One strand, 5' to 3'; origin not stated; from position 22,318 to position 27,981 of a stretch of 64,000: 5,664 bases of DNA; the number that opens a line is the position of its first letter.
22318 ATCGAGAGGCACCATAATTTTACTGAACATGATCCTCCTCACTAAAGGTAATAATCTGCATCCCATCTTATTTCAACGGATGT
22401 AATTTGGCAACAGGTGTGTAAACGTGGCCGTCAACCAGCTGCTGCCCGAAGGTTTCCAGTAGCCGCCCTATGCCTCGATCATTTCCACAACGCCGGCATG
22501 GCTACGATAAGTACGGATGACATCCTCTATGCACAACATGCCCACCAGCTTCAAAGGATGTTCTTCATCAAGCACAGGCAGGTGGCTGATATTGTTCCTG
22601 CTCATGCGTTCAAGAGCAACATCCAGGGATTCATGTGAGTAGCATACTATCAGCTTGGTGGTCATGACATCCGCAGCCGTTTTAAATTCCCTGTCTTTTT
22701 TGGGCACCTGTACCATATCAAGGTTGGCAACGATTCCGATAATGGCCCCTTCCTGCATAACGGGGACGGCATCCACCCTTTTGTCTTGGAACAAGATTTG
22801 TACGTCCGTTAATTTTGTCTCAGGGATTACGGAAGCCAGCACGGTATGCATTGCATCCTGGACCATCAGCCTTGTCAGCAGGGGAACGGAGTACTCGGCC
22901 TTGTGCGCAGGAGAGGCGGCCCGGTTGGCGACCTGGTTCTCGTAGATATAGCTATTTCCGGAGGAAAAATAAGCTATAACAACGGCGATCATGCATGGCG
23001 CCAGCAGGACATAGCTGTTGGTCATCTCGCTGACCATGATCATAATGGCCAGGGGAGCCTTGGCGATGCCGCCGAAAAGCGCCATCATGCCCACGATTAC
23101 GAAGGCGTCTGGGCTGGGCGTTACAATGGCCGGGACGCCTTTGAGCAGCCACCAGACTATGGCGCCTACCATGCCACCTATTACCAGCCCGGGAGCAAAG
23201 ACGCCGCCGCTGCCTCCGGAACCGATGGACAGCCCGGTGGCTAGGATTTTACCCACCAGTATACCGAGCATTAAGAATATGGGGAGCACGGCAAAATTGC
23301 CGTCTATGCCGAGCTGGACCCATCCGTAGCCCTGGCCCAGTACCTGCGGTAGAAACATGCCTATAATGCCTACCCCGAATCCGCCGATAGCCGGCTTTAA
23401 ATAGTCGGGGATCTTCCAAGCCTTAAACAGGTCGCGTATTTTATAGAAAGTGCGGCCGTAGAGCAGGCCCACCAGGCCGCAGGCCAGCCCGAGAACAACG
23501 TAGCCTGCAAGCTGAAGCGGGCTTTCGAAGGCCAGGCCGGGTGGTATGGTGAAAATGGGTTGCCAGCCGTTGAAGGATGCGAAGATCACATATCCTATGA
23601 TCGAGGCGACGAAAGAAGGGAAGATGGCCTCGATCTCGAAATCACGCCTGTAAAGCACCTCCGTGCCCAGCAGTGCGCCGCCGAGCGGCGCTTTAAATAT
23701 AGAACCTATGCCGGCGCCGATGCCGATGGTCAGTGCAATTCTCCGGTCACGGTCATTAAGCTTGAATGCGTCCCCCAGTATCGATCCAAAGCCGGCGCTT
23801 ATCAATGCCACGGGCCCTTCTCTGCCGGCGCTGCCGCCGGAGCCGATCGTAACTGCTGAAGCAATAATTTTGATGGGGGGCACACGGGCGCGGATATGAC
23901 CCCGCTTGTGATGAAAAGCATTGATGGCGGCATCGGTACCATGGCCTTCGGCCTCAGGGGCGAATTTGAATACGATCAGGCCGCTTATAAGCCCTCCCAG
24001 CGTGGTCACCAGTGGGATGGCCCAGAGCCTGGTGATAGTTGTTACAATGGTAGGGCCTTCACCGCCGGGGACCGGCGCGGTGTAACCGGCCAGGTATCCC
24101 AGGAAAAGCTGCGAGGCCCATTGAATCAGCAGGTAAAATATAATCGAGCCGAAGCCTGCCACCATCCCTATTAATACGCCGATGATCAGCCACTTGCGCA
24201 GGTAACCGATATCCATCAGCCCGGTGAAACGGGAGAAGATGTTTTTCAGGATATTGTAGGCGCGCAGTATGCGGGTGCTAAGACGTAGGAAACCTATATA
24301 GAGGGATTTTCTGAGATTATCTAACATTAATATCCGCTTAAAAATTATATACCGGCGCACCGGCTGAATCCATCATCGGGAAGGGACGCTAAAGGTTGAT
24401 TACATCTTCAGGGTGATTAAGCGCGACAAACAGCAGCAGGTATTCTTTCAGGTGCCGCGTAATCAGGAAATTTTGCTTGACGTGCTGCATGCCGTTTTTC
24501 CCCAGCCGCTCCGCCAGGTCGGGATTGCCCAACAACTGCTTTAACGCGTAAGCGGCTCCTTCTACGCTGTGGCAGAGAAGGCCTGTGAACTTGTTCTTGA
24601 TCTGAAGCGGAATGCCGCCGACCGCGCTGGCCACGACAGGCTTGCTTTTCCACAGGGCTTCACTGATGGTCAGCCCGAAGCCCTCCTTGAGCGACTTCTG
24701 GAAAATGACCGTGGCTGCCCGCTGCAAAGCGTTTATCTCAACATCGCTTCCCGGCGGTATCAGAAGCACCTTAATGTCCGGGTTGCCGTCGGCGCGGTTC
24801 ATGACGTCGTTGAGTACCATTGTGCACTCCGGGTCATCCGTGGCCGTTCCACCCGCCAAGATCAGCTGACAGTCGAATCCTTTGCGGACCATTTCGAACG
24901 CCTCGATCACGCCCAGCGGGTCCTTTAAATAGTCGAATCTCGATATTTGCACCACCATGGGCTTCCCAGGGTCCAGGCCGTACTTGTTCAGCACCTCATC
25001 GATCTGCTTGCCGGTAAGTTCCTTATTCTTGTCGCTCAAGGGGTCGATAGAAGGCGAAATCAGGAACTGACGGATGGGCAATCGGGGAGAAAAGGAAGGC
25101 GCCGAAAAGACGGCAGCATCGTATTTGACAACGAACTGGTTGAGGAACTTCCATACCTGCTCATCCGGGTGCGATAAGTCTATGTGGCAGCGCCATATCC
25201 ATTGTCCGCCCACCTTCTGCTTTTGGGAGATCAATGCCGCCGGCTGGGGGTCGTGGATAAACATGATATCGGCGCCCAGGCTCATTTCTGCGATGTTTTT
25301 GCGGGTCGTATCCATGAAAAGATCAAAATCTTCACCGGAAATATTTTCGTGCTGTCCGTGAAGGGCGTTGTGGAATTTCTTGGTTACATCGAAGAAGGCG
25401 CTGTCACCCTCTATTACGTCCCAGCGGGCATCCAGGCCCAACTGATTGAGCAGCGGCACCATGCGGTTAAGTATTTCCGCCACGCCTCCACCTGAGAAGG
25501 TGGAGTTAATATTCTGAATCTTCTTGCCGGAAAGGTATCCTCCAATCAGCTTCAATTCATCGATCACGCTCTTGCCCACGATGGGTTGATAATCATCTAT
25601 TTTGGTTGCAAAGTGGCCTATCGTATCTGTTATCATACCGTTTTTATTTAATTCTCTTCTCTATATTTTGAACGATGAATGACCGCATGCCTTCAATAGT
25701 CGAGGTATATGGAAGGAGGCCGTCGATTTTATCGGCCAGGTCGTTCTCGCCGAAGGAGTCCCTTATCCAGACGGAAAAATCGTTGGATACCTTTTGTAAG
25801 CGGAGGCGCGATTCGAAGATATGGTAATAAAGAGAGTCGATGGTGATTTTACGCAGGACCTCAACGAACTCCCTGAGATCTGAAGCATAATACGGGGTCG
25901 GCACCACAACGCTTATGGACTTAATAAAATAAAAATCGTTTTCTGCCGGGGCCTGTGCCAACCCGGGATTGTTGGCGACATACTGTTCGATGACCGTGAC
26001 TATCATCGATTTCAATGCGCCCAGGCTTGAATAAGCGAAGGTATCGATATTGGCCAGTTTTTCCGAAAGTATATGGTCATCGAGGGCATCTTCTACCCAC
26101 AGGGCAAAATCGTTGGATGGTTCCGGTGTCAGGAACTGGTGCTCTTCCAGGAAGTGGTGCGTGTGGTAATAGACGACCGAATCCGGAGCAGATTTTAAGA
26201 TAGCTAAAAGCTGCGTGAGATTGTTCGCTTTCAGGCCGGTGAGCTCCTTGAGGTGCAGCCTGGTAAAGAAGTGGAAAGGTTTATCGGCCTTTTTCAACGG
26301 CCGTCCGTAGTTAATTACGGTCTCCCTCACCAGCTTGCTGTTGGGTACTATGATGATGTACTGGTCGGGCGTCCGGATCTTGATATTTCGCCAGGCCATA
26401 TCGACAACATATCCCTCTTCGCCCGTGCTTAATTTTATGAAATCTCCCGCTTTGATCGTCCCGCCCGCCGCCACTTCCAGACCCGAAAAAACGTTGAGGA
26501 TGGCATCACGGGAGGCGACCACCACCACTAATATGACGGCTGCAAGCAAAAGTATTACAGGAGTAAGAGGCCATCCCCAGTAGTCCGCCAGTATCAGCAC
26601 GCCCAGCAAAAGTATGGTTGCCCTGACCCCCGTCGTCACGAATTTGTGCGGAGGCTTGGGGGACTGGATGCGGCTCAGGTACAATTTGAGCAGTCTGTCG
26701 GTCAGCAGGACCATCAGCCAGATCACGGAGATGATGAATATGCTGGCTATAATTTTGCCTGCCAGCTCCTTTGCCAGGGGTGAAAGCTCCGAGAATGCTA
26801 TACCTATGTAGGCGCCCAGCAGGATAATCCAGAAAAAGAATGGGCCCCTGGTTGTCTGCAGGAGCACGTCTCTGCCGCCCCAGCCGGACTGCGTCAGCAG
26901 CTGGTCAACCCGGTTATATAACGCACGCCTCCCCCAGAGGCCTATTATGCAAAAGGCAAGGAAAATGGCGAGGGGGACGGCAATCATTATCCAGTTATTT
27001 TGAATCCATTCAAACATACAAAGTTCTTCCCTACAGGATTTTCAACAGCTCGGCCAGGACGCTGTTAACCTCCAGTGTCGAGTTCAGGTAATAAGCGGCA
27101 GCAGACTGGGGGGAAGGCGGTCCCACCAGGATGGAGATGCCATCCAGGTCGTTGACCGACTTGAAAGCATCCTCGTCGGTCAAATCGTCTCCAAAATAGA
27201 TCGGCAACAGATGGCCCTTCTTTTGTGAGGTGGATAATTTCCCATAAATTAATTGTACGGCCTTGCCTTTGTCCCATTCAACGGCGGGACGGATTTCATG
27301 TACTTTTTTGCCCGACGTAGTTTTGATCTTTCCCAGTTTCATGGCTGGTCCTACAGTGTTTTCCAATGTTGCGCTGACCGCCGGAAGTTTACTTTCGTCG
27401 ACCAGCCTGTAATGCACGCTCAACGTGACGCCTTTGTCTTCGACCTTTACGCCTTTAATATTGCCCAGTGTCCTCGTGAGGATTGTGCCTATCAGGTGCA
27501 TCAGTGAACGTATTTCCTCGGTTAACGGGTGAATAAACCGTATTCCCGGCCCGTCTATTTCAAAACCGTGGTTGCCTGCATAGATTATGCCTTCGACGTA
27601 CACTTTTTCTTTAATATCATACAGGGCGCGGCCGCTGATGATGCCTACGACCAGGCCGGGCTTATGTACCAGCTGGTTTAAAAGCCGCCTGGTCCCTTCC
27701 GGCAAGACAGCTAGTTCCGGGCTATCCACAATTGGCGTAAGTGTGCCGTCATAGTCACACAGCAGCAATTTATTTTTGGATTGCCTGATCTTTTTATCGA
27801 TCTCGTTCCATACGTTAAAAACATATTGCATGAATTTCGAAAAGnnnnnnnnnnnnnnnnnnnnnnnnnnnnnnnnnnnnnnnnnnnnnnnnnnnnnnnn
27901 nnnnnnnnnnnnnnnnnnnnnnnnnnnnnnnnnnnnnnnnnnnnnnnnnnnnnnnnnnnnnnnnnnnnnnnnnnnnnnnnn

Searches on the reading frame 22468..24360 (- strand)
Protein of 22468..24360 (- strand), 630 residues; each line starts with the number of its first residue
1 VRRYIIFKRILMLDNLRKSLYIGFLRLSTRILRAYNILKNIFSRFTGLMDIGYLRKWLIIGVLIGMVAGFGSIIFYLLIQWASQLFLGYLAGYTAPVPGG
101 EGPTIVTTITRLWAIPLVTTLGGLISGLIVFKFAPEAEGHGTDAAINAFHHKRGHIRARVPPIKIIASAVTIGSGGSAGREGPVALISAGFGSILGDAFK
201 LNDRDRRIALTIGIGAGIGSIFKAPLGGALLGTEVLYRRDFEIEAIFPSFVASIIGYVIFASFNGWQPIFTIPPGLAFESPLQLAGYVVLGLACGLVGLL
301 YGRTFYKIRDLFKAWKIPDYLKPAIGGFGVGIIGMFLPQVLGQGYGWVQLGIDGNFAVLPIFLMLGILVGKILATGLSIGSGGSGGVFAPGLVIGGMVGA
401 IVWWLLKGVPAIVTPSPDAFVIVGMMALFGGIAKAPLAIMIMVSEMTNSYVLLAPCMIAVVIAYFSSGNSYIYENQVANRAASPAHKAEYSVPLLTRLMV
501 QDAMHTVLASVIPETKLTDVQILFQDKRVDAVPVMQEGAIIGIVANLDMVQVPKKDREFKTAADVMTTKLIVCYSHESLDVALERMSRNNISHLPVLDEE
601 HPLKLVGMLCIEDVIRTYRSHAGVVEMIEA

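Call 58: search_protein_families(library=pfam, proteins=[window:22468-24360:-], max_evalue=0.00001)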
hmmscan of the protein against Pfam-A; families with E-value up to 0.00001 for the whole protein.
window:22468-24360:- (630 aa): 2 families
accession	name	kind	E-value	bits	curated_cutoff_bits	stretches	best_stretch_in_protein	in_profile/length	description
PF00654.25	Voltage_CLC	-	1.3e-94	317.7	24.8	1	122-467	1-345/346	Voltage gated chloride channel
PF00571.33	CBS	-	6e-19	68.6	24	1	563-617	2-54/57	CBS domain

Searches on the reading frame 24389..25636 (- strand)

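Call 58: search_protein_families(library=pfam, proteins=[window:24389-25636:-], max_evalue=0.00001)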
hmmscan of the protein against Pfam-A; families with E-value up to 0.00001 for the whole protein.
window:24389-25636:- (415 aa): 3 families
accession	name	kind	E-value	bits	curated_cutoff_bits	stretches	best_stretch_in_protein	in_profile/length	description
PF21269.3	TreT_GT1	-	4.2e-56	189.1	27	1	42-183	1-143/144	Trehalose synthase, N-terminal domain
PF00534.26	Glycos_transf_1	-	8.4e-22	77.9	26.4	1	213-383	3-170/172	Glycosyl transferases group 1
PF13692.12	Glyco_trans_1_4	-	1.5e-11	45.2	27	1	226-371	2-142/142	Glycosyl transferases group 1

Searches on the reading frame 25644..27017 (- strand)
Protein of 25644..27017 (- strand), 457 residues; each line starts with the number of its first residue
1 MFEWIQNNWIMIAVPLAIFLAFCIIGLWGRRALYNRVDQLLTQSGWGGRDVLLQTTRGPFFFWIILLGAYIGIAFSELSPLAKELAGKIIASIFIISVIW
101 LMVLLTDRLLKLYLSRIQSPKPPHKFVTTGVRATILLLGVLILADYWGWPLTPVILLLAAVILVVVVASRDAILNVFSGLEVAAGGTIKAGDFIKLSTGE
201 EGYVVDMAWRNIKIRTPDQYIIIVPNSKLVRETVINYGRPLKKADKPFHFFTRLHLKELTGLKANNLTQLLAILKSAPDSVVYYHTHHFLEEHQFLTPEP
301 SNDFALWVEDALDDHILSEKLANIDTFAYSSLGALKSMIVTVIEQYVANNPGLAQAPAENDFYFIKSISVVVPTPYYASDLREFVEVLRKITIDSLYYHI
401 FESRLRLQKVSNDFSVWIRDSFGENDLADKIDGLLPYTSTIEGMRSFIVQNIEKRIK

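Call 58: search_protein_families(library=pfam, proteins=[window:25644-27017:-], max_evalue=0.00001)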
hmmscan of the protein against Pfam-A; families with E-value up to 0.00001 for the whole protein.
window:25644-27017:- (457 aa): 2 families
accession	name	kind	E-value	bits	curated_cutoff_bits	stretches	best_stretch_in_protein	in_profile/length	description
PF19027.5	DUF5752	-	3.1e-61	206.8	23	1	246-452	2-207/208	Family of unknown function (DUF5752)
PF00924.24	MS_channel_2nd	-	2e-15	57.1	20.2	1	171-238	1-67/68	Mechanosensitive ion channel, beta-domain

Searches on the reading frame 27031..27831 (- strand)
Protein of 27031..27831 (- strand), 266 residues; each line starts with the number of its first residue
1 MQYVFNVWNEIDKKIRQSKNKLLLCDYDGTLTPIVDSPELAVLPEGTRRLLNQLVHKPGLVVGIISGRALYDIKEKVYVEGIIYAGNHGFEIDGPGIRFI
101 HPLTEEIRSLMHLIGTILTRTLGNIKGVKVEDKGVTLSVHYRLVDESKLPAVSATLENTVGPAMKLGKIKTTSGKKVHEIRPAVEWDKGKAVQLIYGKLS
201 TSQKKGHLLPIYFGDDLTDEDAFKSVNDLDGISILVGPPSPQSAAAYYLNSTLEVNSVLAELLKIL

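Call 58: search_protein_families(library=pfam, proteins=[window:27031-27831:-], max_evalue=0.00001)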
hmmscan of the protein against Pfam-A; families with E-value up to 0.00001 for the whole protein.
window:27031-27831:- (266 aa): 1 family
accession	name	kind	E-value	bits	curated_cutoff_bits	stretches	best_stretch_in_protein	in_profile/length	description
PF02358.22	Trehalose_PPase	-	2.9e-41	141.6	27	1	25-248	2-230/235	Trehalose-phosphatase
